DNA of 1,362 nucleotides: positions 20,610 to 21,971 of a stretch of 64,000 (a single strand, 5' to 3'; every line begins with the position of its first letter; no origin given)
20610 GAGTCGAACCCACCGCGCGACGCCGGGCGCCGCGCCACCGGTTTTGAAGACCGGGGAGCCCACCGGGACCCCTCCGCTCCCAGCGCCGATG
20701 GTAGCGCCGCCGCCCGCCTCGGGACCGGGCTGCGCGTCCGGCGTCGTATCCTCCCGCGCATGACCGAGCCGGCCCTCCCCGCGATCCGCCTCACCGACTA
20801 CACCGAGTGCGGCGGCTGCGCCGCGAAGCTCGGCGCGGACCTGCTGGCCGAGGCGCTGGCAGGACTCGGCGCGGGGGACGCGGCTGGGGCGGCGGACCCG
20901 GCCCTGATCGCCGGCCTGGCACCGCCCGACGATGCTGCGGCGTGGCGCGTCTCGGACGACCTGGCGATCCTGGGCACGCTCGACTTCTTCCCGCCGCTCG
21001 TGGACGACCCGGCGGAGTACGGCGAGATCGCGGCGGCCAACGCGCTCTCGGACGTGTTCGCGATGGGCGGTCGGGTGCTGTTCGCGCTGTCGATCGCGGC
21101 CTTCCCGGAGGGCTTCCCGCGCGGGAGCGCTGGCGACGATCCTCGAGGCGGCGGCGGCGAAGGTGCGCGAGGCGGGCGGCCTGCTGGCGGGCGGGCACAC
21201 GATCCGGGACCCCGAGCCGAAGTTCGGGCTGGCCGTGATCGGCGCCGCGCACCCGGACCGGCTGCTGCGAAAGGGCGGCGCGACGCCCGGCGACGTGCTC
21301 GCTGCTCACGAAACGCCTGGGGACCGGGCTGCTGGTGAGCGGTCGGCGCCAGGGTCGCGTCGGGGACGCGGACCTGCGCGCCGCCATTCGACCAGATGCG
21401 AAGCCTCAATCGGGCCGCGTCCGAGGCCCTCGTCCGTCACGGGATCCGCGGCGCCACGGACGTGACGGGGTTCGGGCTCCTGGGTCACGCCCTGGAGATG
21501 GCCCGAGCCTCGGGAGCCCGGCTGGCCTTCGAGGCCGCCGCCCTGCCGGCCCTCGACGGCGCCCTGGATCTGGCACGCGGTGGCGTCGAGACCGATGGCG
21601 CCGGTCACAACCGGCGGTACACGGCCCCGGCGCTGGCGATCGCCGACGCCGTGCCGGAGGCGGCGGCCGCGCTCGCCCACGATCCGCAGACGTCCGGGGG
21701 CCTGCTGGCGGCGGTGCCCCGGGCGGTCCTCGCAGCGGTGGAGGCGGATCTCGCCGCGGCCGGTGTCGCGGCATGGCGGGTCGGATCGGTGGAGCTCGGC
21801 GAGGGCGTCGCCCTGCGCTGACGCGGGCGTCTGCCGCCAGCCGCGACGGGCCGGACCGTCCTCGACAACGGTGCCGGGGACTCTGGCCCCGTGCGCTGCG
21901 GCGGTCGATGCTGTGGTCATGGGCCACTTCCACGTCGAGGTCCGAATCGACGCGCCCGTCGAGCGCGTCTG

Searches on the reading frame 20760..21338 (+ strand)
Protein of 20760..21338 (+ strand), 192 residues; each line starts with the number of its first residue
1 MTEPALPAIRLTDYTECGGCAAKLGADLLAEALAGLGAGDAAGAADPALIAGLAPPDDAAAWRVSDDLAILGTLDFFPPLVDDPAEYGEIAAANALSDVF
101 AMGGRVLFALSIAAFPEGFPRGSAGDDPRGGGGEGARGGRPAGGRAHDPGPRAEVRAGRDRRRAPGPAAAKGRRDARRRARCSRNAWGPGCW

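Call 66: search_protein_families(library=ncbifam, proteins=[window:20760-21338:+], max_evalue=0.00001)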
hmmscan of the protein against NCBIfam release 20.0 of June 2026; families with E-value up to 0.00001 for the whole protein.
window:20760-21338:+ (192 aa): 4 families
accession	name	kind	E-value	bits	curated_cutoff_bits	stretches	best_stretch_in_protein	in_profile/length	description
TIGR00476.1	selD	equivalog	1.1e-35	123.3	125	1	10-118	1-107/311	selenide, water dikinase SelD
NF002098.0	PRK00943.1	equivalog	1.4e-29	103.1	299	1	8-116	5-109/347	selenide, water dikinase SelD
NF010705.0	PRK14105.1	equivalog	2.1e-14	53.2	291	1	9-121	6-112/345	selenide, water dikinase SelD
TIGR04369.1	fusion_not_SelD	hypoth_equivalog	2.1e-13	49.3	700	1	13-117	351-445/701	oxidoreductase/SelD-related fusion protein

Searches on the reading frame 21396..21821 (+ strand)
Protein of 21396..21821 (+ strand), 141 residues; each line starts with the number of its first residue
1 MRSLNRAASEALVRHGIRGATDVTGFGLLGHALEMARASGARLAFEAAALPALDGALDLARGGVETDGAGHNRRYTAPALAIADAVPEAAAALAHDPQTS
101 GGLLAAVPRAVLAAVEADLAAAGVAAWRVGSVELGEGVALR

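Call 66: search_protein_families(library=ncbifam, proteins=[window:21396-21821:+], max_evalue=0.00001)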
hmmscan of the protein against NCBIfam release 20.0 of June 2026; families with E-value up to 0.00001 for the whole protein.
window:21396-21821:+ (141 aa): 4 families
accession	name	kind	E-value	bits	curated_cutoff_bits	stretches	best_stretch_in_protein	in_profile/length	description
TIGR00476.1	selD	equivalog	1.3e-25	90.3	125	1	1-109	202-308/311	selenide, water dikinase SelD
NF002098.0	PRK00943.1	equivalog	2.9e-23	82.4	299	1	2-133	207-335/347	selenide, water dikinase SelD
TIGR04369.1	fusion_not_SelD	hypoth_equivalog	2e-15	56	700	1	14-118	572-692/701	oxidoreductase/SelD-related fusion protein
NF010705.0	PRK14105.1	equivalog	1.2e-09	37.6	291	1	6-61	226-279/345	selenide, water dikinase SelD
